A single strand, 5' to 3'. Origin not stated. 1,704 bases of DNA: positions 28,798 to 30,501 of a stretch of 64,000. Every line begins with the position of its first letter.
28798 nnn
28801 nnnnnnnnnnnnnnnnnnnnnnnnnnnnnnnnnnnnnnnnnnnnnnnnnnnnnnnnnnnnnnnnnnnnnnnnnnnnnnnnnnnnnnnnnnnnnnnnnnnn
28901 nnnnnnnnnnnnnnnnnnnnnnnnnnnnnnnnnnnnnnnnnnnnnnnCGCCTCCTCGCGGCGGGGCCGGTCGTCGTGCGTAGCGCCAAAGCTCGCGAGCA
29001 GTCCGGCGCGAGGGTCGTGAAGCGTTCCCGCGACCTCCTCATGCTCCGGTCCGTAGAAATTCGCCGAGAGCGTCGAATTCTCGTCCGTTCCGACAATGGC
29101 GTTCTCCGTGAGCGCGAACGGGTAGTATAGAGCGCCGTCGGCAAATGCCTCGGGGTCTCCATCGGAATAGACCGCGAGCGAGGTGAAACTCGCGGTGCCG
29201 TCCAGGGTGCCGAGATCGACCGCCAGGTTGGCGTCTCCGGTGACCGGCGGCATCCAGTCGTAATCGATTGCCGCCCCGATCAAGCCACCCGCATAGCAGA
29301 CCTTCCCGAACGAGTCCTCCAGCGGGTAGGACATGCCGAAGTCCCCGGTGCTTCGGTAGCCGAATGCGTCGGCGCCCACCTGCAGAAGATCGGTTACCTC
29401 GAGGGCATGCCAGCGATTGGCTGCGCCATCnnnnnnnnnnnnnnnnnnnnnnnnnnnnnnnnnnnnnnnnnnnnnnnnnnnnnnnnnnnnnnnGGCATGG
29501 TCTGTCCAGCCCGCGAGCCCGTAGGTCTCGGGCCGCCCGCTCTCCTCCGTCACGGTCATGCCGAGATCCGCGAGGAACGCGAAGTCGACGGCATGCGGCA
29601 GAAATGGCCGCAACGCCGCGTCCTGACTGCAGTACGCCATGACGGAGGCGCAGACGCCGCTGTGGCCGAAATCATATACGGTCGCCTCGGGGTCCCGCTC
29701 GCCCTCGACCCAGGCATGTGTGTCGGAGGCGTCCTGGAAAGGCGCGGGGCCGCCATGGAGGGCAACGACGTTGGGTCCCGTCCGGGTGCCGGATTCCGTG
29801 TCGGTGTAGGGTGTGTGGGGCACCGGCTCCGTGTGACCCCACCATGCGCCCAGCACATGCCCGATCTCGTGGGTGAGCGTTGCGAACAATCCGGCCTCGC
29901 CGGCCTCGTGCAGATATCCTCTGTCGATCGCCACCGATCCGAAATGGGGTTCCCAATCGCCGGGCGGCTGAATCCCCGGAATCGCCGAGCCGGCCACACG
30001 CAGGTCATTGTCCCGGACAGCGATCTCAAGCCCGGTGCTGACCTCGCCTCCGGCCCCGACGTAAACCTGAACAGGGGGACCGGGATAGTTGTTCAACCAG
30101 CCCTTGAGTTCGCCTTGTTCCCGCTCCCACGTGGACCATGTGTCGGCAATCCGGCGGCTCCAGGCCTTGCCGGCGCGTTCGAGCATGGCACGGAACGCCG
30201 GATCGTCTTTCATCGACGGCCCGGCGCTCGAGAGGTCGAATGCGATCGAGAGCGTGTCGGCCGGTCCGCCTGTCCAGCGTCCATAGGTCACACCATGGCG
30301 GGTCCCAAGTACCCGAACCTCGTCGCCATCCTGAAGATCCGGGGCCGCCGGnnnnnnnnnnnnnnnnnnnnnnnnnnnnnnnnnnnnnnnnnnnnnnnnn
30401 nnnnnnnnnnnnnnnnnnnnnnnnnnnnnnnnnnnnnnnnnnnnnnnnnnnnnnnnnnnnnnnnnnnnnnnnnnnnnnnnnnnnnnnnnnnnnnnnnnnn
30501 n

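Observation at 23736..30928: Three separate ORFs are one ~1,607-aa surface-lipoprotein gene (zincin domain plus four TbpB-like barrels)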

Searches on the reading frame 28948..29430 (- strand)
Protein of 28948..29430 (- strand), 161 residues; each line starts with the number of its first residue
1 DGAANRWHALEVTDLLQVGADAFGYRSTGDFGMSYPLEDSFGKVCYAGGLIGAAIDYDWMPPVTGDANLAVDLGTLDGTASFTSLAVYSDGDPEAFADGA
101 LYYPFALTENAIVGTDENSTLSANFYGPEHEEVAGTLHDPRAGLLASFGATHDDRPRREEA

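Call 68: search_protein_families(library=pfam, max_evalue=1, proteins=[window:28948-29430:-])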
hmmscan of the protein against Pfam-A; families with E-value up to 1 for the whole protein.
seq(161 aa): 2 families
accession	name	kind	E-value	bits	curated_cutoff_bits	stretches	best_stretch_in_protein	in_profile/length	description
PF01298.24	TbpB_B_D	-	0.00035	21.5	26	1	115-151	87-125/126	C-lobe and N-lobe beta barrels of Tf-binding protein B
PF08794.16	FHBP_C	-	0.05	14.9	28.1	1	65-136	23-96/97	Factor H binding protein, C-terminal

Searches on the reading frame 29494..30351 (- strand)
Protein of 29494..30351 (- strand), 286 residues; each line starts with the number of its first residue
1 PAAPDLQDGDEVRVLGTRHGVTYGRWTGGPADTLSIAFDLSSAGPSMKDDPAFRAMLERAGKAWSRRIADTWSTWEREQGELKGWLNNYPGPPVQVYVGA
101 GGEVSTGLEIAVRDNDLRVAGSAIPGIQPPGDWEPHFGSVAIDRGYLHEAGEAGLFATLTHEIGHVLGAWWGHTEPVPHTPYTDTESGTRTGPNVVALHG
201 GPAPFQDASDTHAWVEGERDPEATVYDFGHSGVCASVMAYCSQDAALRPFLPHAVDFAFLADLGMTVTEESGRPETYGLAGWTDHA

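Call 43: search_solved_structures(query=A5, max_evalue=10, show_alignments=3)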
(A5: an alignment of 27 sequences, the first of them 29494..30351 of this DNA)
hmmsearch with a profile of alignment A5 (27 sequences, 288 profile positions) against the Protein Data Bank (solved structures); distinct sequences matched with E-value up to 10: 73 (the best 60 are shown).
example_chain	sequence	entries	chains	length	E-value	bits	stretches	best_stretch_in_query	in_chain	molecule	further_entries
1q3a_A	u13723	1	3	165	0.0024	20.6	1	139-182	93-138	Stromelysin-2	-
3v96_B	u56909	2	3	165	0.0038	20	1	139-182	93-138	Stromelysin-2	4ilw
9csx_A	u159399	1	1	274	0.0093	18.7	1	139-182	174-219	Stromelysin-2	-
1hfs_A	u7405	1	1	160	0.0094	18.7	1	145-180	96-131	STROMELYSIN-1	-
1qic_A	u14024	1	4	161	0.0094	18.7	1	145-180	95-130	PROTEIN (STROMELYSIN-1)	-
1qia_A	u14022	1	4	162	0.0095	18.7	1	145-180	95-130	STROMELYSIN-1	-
2jnp_A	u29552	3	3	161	0.0095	18.7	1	145-180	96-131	Matrix metalloproteinase-3 | Stromelysin-1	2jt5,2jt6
1usn_A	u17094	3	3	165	0.01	18.6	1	145-180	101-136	STROMELYSIN-1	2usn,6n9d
1b8y_A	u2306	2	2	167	0.01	18.6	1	145-180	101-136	PROTEIN (STROMELYSIN-1) | Stromelysin-1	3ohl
1caq_A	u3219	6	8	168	0.01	18.5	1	145-180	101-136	PROTEIN (STROMELYSIN-1) | STROMELYSIN-1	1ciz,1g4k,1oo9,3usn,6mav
3oho_A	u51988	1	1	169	0.01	18.5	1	145-180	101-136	Stromelysin-1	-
2d1o_A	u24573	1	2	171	0.011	18.5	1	145-180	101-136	Stromelysin-1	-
1b3d_A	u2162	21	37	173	0.011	18.5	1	145-180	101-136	STROMELYSIN-1 | PROTEIN (STROMELYSIN-1 COMPLEX) | STROMELYSIN-1 PRECURSOR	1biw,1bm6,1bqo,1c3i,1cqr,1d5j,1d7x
1ums_A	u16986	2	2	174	0.011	18.5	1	145-180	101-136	STROMELYSIN-1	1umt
1slm_A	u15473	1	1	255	0.022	17.5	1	145-180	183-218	STROMELYSIN-1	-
1lml_A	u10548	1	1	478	0.11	15.2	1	71-170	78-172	LEISHMANOLYSIN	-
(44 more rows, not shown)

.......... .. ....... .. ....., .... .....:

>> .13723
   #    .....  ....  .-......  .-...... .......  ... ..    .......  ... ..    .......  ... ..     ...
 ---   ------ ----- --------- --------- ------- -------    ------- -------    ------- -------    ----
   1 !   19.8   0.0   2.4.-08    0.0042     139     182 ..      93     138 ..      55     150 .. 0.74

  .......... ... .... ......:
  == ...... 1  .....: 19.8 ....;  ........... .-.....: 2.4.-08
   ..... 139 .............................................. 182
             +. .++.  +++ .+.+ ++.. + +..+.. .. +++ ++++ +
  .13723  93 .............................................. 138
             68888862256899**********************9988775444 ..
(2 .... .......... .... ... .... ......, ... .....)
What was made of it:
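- A profile search against PDB returns mostly metzincins, all weakly: MMP-10 at E 0.0024, astacins, leishmanolysin at 0.11 (call 43).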

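Call 44: search_protein_families(library=pfam, alignment_id=A5, max_evalue=1)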
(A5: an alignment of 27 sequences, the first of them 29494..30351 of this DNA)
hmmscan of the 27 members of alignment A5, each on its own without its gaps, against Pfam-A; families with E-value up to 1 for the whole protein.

A. member 1, window:29494-30351:- (286 aa): 0 families

B. families by the number of members that match (of 27 scanned): 21 families
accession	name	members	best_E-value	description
PF00413.30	Peptidase_M10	20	0.00028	Matrixin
PF13583.11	Reprolysin_4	9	0.0086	Metallo-peptidase family M12B Reprolysin-like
PF01457.22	Peptidase_M8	7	0.015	Leishmanolysin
PF13688.12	Reprolysin_5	6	0.023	Metallo-peptidase family M12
PF14891.12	Peptidase_M91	3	0.0085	Effector protein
PF16313.11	DUF4953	3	0.011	Met-zincin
PF06262.17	Zincin_1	3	0.098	Zincin-like metallopeptidase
PF13398.12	Peptidase_M50B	2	0.025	Peptidase M50B-like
PF12388.14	Peptidase_M57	2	0.11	Dual-action HEIGH metallo-peptidase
PF01435.24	Peptidase_M48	2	0.17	Peptidase family M48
PF05572.19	Peptidase_M43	2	0.21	Pregnancy-associated plasma protein-A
PF01400.30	Astacin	2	0.21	Astacin (Peptidase family M12A)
PF02031.22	Peptidase_M7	1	0.0047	Streptomyces extracellular neutral proteinase (M7) family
PF18140.6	PCC_BT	1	0.065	Propionyl-coenzyme A carboxylase BT domain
PF14377.11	UBM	1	0.085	Ubiquitin binding region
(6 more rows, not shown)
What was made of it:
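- Sub-threshold Pfam hits: M10 in 20 of 27, Reprolysin_4 in 9, M8 in 7 (call 44).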

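Call 57: predict_structure(alignment_id=A6)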
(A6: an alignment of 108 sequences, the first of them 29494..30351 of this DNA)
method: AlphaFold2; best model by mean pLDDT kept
length: 286 residues; sequences in the alignment: 108
mean_pLDDT: 61.2   pTM: 0.64
mean pLDDT of the five models: 61.2, 59.0, 59.0, 57.3, 57.0
residues with pLDDT >= 90: 45; 70-90: 70; 50-70: 50; < 50: 121
segments of 3 or more residues with pLDDT < 50: 1-12, 15-33, 66-71, 171-214, 249-286
pLDDT, mean of each block of 10 residues (from residue 1): 35 44 42 67 91 83 53 76 88 90 84 91 80 78 92 85 75 39 39 39 41 51 52 57 53 35 39 35 27
secondary structure, 60 per line:
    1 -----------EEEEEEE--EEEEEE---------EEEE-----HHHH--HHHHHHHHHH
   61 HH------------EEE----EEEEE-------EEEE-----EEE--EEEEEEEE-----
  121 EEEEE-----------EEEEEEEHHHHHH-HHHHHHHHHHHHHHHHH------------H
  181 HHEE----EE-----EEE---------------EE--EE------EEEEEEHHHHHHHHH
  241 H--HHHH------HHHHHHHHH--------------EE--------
elements in order: E12-18 E21-26 E36-39 H45-48 H51-62 E75-77 E82-86 E94-97 E103-105 E108-115 E121-125 E137-143 H144-149 H151-167 E196-198 E226-231 H232-241 H244-247 H254-262
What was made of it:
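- On Metzincin metallopeptidases: This part of the model has pLDDT below 60 (call 57).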

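Call 62: fold_search(model_id=the predicted structure, library=pdb)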
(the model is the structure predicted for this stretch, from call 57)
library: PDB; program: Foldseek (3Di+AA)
matches with E <= 10: 141; with E <= 0.001: 0
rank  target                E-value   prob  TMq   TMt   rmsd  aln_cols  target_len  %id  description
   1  1lml                  1.9e-02  0.96  0.29  0.19   8.3       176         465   14  LEISHMANOLYSIN (released 1997-09-17)
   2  4hx3_G                6.7e-02  0.93  0.24  0.46   6.3       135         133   16  Crystal structure of Streptomyces caespitosus sermetstatin in complex with S. caespitosus snapalysin (released 2012-12-05)
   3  4hx3_A                1.6e-01  0.80  0.22  0.43   9.6       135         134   16  Crystal structure of Streptomyces caespitosus sermetstatin in complex with S. caespitosus snapalysin (released 2012-12-05)
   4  6be6_D                2.8e-01  0.16  0.18  0.13   9.9       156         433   14  ADAM10 Extracellular Domain (released 2017-12-27)
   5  3gbo                  3.1e-01  0.35  0.16  0.22   5.0        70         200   20  Crystal structure of BmooMPalpha-I, a non-hemorrhagic metalloproteinase isolated from Bothrops moojeni snake venom (released 2009-09-22)
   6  4j4m_B                3.5e-01  0.33  0.16  0.22   5.2        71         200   21  Crystal structure of TM-1, a Trimeresurus mucrosquamatus venom metalloproteinase (released 2013-07-10)
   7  9clp_A                3.8e-01  0.20  0.16  0.12   5.6        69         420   16  Structure of ecarin from the venom of Kenyan saw-scaled viper in complex with the Fab of neutralizing antibody H11 (released 2024-09-11)
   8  1wni                  4.0e-01  0.15  0.15  0.21   6.5        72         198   12  Crystal Structure of H2-Proteinase (released 2004-08-17)
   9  4j4m_A                4.5e-01  0.21  0.16  0.22   5.5        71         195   20  Crystal structure of TM-1, a Trimeresurus mucrosquamatus venom metalloproteinase (released 2013-07-10)
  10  4zxp_A                4.8e-01  0.10  0.17  0.23  13.2       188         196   10  Crystal structure of Peptidyl- tRNA Hydrolase from Vibrio cholerae (released 2016-06-22)
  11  2w12                  5.1e-01  0.21  0.17  0.22   6.0        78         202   19  High-resolution crystal structure of the P-I snake venom metalloproteinase BaP1 in complex with a peptidomimetic: insigh (released 2009-06-16)
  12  1bud                  7.0e-01  0.14  0.15  0.21   4.4        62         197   18  ACUTOLYSIN A FROM SNAKE VENOM OF AGKISTRODON ACUTUS AT PH 5.0 (released 1999-09-07)
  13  1kug_A                7.4e-01  0.15  0.16  0.21   7.0        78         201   15  Crystal Structure of a Taiwan Habu Venom Metalloproteinase complexed with its endogenous inhibitor pENW (released 2002-07-10)
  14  3dsl_A                8.9e-01  0.14  0.19  0.14   8.5       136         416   12  The Three-dimensional Structure of Bothropasin, the Main Hemorrhagic Factor from Bothrops jararaca venom. (released 2008-10-21)
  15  3cqb_B                9.5e-01  0.20  0.15  0.37   6.3        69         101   22  Crystal structure of heat shock protein HtpX domain from Vibrio parahaemolyticus RIMD 2210633 (released 2008-05-27)
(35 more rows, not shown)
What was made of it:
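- On Metzincin metallopeptidases: The PDB profile hits are mostly metzincins but at E 0.0024 or weaker (calls 43, 57, 62).
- Foldseek on the cropped domain ranks leishmanolysin 1lml first (prob 0.96), then snapalysin (call 62). The C-terminal half of the domain model has pLDDT below 50 (calls 44, 57, 62).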

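Call 64: search_protein_representatives(protein=window:29494-30351:-)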
Query: 286 residues. Proteins with E-value up to 0.001 (for the whole library): 165; up to 1e-10: 111; up to 1e-30: 39. The best 150 are listed.
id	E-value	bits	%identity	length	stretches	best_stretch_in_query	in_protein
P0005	4.3e-195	663.7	62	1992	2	1-286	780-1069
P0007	1.0e-130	452.2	68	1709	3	3-286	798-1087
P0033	2.7e-123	427.9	69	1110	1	2-286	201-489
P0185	2.1e-117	408.6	70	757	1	3-286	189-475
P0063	1.7e-114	399.0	69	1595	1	3-286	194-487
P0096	6.9e-113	393.7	67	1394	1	3-286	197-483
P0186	1.5e-112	392.6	66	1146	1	3-286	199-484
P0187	8.0e-109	380.4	64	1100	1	1-286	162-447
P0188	6.9e-95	334.6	60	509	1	3-286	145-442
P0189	3.2e-94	332.4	57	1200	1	3-286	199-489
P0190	7.6e-92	324.6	68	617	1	47-286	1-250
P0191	8.4e-90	317.9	55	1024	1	2-286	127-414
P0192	5.5e-88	311.9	57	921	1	2-286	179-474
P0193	6.0e-87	308.5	63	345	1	47-286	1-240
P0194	6.7e-82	291.9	53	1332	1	7-285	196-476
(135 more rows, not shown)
